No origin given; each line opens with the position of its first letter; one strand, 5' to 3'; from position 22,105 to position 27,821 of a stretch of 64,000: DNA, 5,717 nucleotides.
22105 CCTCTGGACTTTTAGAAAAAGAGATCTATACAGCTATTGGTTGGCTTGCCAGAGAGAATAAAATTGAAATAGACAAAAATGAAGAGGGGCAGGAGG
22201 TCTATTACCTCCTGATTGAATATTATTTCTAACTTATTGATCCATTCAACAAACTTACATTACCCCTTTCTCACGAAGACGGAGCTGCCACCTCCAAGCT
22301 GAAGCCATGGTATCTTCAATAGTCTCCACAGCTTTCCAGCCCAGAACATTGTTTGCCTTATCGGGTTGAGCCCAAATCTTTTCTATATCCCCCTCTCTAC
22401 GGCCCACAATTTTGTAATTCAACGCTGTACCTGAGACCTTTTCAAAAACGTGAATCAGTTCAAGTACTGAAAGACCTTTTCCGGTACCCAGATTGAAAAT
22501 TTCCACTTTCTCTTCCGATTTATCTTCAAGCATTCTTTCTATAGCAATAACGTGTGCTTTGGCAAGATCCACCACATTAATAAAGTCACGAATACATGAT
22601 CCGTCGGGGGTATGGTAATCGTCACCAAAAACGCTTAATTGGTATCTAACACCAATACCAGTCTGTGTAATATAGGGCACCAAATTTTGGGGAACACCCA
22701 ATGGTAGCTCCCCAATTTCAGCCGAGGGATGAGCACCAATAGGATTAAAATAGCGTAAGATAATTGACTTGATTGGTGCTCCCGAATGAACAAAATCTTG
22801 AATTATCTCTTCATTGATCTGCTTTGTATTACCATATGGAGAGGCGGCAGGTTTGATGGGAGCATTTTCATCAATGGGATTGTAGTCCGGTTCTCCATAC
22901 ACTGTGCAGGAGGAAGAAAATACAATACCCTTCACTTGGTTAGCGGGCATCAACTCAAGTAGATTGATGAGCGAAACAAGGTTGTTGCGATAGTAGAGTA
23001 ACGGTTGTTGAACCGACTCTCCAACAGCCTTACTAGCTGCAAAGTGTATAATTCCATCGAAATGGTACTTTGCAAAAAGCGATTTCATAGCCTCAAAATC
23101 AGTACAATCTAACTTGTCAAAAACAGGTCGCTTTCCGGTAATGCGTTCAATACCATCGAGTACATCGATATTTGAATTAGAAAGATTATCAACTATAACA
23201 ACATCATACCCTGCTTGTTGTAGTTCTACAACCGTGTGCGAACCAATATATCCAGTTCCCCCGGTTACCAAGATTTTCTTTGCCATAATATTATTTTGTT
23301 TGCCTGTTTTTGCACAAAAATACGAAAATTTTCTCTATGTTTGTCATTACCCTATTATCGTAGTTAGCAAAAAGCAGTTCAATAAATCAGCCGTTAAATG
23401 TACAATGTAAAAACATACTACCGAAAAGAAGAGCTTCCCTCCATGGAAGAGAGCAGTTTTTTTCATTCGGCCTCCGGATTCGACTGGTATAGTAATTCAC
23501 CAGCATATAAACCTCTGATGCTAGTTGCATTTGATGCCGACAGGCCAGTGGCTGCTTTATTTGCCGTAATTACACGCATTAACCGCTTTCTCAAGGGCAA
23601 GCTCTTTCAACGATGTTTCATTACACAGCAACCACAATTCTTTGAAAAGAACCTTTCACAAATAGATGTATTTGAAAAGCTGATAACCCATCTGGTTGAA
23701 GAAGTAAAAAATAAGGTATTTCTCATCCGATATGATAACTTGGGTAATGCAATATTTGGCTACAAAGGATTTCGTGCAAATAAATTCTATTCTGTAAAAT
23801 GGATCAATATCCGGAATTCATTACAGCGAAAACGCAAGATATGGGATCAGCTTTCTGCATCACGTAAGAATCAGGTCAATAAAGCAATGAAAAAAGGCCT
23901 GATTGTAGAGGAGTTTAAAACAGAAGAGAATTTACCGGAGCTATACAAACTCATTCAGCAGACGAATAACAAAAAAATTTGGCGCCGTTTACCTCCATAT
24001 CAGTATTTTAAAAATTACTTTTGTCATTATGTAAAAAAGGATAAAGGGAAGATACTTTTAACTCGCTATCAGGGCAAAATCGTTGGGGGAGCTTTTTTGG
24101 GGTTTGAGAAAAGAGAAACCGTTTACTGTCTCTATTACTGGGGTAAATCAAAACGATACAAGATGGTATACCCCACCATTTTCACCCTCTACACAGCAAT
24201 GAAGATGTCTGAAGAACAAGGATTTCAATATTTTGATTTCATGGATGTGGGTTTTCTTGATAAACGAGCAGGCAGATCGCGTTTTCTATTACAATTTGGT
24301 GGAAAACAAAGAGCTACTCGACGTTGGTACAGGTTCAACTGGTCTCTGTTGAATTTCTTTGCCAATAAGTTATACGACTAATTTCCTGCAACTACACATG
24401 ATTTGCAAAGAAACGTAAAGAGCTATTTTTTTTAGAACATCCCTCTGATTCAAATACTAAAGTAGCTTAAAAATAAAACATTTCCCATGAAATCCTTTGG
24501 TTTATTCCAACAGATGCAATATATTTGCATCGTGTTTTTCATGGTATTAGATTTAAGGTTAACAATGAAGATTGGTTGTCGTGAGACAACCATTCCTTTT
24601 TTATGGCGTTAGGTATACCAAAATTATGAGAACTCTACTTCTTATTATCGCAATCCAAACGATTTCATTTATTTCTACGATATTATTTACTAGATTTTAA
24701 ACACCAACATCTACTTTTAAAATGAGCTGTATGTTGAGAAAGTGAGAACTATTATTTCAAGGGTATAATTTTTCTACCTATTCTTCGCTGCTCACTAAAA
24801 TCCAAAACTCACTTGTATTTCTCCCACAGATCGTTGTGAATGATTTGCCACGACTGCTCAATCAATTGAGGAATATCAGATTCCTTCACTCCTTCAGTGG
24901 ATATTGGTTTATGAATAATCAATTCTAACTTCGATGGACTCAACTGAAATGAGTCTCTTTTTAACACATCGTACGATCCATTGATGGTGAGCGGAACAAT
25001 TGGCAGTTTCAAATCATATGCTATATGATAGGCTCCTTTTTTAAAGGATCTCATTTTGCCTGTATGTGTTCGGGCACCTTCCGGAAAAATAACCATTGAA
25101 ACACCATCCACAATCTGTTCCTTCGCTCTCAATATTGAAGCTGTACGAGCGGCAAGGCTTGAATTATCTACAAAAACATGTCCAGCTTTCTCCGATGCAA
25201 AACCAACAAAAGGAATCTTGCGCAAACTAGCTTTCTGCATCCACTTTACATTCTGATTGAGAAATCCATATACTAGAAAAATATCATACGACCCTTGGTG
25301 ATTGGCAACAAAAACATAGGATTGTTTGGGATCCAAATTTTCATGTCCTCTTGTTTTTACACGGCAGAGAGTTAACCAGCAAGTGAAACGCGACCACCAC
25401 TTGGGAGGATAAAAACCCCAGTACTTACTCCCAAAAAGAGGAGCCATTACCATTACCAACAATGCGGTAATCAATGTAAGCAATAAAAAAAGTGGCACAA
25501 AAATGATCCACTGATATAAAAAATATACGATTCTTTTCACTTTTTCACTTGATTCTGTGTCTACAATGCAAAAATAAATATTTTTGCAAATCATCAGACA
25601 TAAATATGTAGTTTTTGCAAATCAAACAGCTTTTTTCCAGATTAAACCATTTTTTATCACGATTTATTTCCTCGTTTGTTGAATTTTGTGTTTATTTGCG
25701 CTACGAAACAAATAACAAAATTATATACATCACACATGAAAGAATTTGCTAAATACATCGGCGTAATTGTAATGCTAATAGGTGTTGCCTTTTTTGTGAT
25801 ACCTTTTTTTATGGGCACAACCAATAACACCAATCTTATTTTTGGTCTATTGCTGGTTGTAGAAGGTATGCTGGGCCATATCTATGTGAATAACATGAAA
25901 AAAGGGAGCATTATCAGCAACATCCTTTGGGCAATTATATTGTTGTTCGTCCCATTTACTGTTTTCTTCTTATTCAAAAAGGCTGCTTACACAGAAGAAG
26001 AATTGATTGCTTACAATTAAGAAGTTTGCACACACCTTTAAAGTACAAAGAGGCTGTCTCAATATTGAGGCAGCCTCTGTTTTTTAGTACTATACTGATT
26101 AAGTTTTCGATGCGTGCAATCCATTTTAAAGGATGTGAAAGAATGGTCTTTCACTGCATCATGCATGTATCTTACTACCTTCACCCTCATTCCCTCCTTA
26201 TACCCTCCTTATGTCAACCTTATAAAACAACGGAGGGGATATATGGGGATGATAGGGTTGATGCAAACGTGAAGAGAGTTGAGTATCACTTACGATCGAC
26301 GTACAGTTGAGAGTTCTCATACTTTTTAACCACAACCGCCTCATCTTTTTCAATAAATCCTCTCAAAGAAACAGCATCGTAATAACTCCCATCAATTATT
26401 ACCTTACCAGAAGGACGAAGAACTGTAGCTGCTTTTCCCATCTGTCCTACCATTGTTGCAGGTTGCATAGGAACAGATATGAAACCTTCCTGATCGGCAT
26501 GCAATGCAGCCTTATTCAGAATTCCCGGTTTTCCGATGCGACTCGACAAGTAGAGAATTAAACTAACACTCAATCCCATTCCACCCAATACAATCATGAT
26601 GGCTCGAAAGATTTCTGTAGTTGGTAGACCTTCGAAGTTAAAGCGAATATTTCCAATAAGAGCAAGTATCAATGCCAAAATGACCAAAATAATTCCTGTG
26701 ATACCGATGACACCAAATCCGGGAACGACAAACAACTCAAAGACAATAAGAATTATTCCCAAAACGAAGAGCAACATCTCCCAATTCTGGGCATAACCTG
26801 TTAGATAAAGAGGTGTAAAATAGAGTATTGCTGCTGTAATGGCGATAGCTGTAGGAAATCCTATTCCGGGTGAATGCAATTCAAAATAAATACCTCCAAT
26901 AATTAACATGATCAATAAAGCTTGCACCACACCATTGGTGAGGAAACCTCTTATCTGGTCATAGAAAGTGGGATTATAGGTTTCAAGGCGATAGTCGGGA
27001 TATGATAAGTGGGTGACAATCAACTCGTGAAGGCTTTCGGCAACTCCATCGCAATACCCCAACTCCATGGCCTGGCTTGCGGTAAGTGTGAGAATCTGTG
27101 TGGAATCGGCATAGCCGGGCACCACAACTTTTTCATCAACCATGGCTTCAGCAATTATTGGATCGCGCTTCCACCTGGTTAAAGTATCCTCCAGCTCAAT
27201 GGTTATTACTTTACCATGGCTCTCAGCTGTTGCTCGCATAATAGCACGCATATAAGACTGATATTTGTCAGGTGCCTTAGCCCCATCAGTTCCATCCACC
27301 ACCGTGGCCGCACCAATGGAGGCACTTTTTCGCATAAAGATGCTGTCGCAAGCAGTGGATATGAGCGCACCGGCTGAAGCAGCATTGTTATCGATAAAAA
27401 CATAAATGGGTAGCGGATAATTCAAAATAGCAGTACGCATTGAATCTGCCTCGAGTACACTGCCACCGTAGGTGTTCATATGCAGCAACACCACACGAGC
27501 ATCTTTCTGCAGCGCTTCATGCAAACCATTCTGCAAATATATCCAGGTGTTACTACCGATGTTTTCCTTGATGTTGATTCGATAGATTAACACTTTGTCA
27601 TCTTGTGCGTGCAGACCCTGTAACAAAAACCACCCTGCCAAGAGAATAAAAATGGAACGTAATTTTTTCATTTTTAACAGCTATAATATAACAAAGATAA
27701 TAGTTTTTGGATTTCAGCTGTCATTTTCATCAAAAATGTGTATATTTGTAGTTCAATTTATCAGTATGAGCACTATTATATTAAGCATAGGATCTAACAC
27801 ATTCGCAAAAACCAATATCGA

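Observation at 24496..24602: Stand-alone small RNA whose 5' end is antisense to AUG-AAA-AA start regions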

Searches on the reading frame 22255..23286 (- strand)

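Call 9: search_protein_families(library=pfam, proteins=[window:22255-23286:-])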
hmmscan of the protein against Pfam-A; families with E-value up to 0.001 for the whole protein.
window:22255-23286:- (343 aa): 8 families
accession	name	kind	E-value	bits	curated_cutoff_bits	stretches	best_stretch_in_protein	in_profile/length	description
PF16363.11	GDP_Man_Dehyd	-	1.8e-50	172.8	27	1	6-327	1-329/332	GDP-mannose 4,6 dehydratase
PF01370.27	Epimerase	-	1e-48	166.3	20.9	1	5-267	1-240/240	NAD dependent epimerase/dehydratase family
PF01073.25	3Beta_HSD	-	7.5e-12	45.3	22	1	6-163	1-158/280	3-beta hydroxysteroid dehydrogenase/isomerase family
PF02719.21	Polysacc_synt_2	-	2.4e-11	43.8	20.2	1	5-126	1-128/293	Polysaccharide biosynthesis protein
PF04321.23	RmlD_sub_bind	-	1.1e-10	41.5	27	1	4-164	2-138/287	RmlD substrate binding domain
PF05368.20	NmrA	-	3.9e-06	27.1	27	0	2-31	2-31/298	NmrA-like family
PF00106.31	adh_short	-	9.3e-06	25.7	26.6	1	3-74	1-71/195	short chain dehydrogenase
PF07993.18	NAD_binding_4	-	4.3e-05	23.2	20.1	0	7-172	1-199/258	Male sterility protein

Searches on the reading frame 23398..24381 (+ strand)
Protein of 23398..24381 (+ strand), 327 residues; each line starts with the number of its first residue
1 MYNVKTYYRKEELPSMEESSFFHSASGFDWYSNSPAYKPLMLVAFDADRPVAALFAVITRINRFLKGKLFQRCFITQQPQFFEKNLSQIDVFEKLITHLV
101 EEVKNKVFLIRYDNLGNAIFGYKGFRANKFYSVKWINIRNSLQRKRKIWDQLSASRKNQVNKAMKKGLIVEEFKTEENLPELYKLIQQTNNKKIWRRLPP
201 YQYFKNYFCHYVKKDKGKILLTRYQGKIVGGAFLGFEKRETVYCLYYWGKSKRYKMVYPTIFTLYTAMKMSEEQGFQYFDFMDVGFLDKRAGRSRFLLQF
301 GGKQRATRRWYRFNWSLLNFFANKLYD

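Call 9: search_protein_families(library=pfam, proteins=[window:23398-24381:+])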
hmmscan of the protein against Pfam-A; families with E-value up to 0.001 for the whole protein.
window:23398-24381:+ (327 aa): 2 families
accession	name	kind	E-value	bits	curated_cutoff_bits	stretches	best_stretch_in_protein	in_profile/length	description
PF02388.22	FemAB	-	1.9e-07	30.7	24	1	113-214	128-228/406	FemAB family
PF13480.13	Acetyltransf_6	-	6.5e-07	30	22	1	155-282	2-135/143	Acetyltransferase (GNAT) domain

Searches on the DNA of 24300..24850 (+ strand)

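Call 4: search_rna_families(source=window, start=24300, end=24850, threshold=evalue, max_evalue=1, show_alignments=3)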
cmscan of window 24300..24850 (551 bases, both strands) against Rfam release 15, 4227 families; matches with E-value up to 1: 4.
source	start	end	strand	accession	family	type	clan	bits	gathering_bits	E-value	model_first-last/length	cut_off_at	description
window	24532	24605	+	RF04319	BTncRNA_FopS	Gene; sRNA;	-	77.5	56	1e-11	1-71/71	no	Bacteroidetes FopS (family of paralogous sRNAs)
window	24532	24648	+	RF04182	GibS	Gene; sRNA;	-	48.8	115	1.2e-05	1-142/142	no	GibS sRNA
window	24538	24681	-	RF00433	Hsp90_CRE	Cis-reg; thermoregulator;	-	21.3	50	0.17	1-152/152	no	Hsp90 cis-regulatory element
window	24530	24646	+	RF04180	BTnc231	Gene; sRNA;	-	20.9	80.4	0.057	1-154/154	no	Bacteroides sRNA BTnc231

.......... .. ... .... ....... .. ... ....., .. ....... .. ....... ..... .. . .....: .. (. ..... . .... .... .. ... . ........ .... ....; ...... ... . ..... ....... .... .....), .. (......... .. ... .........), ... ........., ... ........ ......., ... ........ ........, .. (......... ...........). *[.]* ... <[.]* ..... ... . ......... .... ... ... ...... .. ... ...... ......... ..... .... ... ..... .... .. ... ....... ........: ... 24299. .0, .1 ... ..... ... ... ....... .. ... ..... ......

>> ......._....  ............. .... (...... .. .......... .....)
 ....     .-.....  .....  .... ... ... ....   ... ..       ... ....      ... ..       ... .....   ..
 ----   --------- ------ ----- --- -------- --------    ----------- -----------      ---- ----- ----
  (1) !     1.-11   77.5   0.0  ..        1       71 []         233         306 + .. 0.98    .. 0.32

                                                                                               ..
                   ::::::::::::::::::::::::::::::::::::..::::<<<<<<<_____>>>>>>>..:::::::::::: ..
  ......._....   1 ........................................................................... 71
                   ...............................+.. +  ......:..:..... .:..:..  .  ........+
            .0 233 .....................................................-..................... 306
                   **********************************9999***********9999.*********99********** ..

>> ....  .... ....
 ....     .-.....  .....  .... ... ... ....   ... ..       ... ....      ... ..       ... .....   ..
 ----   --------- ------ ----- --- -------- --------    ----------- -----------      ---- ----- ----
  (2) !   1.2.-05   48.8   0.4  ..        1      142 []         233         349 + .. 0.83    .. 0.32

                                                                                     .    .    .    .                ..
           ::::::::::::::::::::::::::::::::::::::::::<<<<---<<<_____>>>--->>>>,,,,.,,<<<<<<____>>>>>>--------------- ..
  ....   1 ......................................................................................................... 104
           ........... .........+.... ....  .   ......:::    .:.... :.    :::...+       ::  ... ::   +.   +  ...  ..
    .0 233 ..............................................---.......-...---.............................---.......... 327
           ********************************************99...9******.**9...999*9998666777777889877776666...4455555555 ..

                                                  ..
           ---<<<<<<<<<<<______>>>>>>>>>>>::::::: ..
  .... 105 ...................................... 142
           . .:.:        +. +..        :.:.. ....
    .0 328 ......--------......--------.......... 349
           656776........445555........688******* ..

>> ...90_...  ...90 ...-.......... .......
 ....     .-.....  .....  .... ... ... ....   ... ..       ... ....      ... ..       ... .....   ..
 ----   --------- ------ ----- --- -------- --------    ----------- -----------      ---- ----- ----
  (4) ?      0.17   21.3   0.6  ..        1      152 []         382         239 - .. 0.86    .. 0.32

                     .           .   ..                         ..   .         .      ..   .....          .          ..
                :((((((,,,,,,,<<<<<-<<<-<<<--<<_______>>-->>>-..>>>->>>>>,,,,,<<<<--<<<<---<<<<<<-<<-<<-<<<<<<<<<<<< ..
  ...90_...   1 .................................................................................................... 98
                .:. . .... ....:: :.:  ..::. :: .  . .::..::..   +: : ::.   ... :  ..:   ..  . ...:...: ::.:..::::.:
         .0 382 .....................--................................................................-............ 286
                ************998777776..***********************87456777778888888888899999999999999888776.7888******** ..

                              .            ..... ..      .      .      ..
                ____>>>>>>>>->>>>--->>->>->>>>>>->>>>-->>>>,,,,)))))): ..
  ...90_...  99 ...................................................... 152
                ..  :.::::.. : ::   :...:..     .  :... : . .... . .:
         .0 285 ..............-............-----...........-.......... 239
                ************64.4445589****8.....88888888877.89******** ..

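Call 42: search_dna_similar(query=window:24532-24605:+, collection=phages, mode=distant, max_rows=15)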
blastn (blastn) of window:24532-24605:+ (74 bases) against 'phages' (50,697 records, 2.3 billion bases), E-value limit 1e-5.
Records with a match: 4; places in all: 4; records where one place covers at least 80% of the query: 3.
Best place of each record, by identity: 95-99% 1; 80-90% 3.
By first word of the organism name: Bacteriophage 3; Bacteroides 1.
By host as written in the record: - 3; Bacteroides xylanisolvens HM7 1.
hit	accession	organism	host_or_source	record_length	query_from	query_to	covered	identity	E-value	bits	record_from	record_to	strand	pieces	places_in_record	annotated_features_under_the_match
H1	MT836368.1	Bacteriophage sp.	human fecal samples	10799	1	71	96%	87.7%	1e-15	87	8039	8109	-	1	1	record has no annotation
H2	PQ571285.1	Bacteroides phage BX-TP2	Bacteroides xylanisolvens HM7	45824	1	74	100%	81.1%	1e-9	66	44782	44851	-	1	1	none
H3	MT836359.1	Bacteriophage sp.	human fecal samples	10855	4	63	81%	81.7%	2e-7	60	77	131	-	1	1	record has no annotation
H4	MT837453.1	Bacteriophage sp.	human fecal samples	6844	1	34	46%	97.1%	6e-7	58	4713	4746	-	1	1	record has no annotation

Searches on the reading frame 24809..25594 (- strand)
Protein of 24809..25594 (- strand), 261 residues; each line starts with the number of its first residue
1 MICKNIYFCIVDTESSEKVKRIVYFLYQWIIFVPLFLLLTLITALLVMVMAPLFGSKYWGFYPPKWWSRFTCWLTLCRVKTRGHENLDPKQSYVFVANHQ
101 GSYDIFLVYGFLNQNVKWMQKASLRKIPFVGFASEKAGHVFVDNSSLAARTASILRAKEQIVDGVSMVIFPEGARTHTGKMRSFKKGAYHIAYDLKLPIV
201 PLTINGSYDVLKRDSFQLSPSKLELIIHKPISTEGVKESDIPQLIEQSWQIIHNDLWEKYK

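Call 9: search_protein_families(library=pfam, proteins=[window:24809-25594:-])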
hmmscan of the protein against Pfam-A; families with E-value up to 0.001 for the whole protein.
window:24809-25594:- (261 aa): 1 family
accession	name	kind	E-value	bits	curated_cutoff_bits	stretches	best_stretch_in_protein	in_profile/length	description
PF01553.26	Acyltransferase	-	7.2e-28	97.5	23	1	78-204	1-131/132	Acyltransferase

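Call 18: find_related_loci(query=window:24809-25594:-, collection=genome_contigs, flank=2000)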
Query window:24809-25594:- (261 aa) in genome_contigs; peptide patterns used: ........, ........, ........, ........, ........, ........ (x = any residue, [..] = any of these).
52 stretches matched a pattern; 15 encode a relative of the query (tblastn E <= 1e-3); 15 distinct loci.
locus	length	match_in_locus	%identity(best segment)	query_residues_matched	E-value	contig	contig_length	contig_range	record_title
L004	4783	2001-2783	85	1-261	9e-150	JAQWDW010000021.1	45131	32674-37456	MAG: Proteiniphilum sp. isolate STF2_60 NODE_1602_length_45131_cov_181.153142_Sandtown_F2, whole genome shotgun sequence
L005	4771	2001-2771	85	5-261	2e-147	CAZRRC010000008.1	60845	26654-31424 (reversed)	MAG TPA_asm: uncultured Proteiniphilum sp. isolate SRP263991_co1_268 genome assembly, contig: NODE_405_length_60845_cov_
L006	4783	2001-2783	72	1-261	8e-134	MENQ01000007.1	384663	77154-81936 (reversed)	MAG: Bacteroidetes bacterium GWC2_46_850 gwc2_scaffold_17, whole genome shotgun sequence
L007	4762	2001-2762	77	8-261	1e-129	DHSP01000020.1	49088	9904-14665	MAG TPA_asm: Proteiniphilum sp. UBA5283 UBA5283_contig_624, whole genome shotgun sequence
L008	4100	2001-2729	74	19-261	4e-130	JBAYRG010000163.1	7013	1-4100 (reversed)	MAG: Proteiniphilum sp. isolate SO_2016_LW2_37 scaffold24329_LW138R_2016, whole genome shotgun sequence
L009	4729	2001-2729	73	19-261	7e-129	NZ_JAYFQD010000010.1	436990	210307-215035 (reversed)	MAG: Proteiniphilum sp. isolate CA_158 c_CA_000000044423, whole genome shotgun sequence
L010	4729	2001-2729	73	19-261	2e-128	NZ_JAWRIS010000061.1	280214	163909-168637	MAG: Proteiniphilum sp. isolate RFS6 c_000000117174, whole genome shotgun sequence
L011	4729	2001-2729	73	19-261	7e-127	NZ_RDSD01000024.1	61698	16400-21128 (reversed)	Proteiniphilum sp. X52 NODE_24_length_61698_cov_68.37, whole genome shotgun sequence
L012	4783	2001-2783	65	2-261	7e-125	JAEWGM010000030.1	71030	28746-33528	MAG: Bacteroidetes bacterium isolate OH_PBlB_29 k127_1199041, whole genome shotgun sequence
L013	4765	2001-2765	65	7-261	9e-121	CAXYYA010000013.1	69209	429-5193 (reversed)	MAG: uncultured Bacteroidales bacterium isolate ERR13599000_concoct_32 genome assembly, contig: ERZ24875813.47, whole ge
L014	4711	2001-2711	69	25-261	2e-119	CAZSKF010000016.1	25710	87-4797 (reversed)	MAG TPA_asm: uncultured Proteiniphilum sp. isolate SRP294416_co3_705 genome assembly, contig: NODE_2598_length_25710_cov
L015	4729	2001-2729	73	19-261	2e-127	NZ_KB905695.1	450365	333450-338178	Proteiniphilum acetatigenes DSM 18083 F597DRAFT_scaffold00004.4, whole genome shotgun sequence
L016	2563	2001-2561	77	19-205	5e-103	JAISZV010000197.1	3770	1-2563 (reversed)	MAG: Proteiniphilum sp. isolate Ncb351_bin112 k119_4256525, whole genome shotgun sequence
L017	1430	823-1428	72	3-209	4e-107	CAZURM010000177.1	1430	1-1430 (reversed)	MAG TPA_asm: uncultured Proteiniphilum sp. isolate binchicken_co157_251 genome assembly, contig: NODE_235004_length_1430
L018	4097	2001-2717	31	21-258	8e-32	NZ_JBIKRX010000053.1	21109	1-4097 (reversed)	MAG: Flavobacterium sp. isolate ME2015-06-19_3300044640_group6_bin137 Rohwer_bin893_scaffold_1429_c1, whole genome shotg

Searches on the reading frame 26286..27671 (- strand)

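Call 9: search_protein_families(library=pfam, proteins=[window:26286-27671:-])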
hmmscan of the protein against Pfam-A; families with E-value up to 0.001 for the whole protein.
window:26286-27671:- (461 aa): 4 families
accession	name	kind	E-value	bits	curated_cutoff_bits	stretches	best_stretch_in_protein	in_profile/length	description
PF25145.1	NfeD1b_N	-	1.1e-39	136.4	40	1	29-219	2-177/189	NfeD1b, N-terminal domain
PF24961.1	NfeD_membrane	-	7.3e-24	84.5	26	1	249-367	2-114/119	NfeD integral membrane domain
PF01957.25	NfeD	-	1.4e-09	38.4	29.1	1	406-459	3-56/57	NfeD-like C-terminal, partner-binding domain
PF01972.22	SDH_protease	-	7.3e-05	22.4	31.3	1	62-121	95-154/286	ClpP-like SDH-type serine proteinase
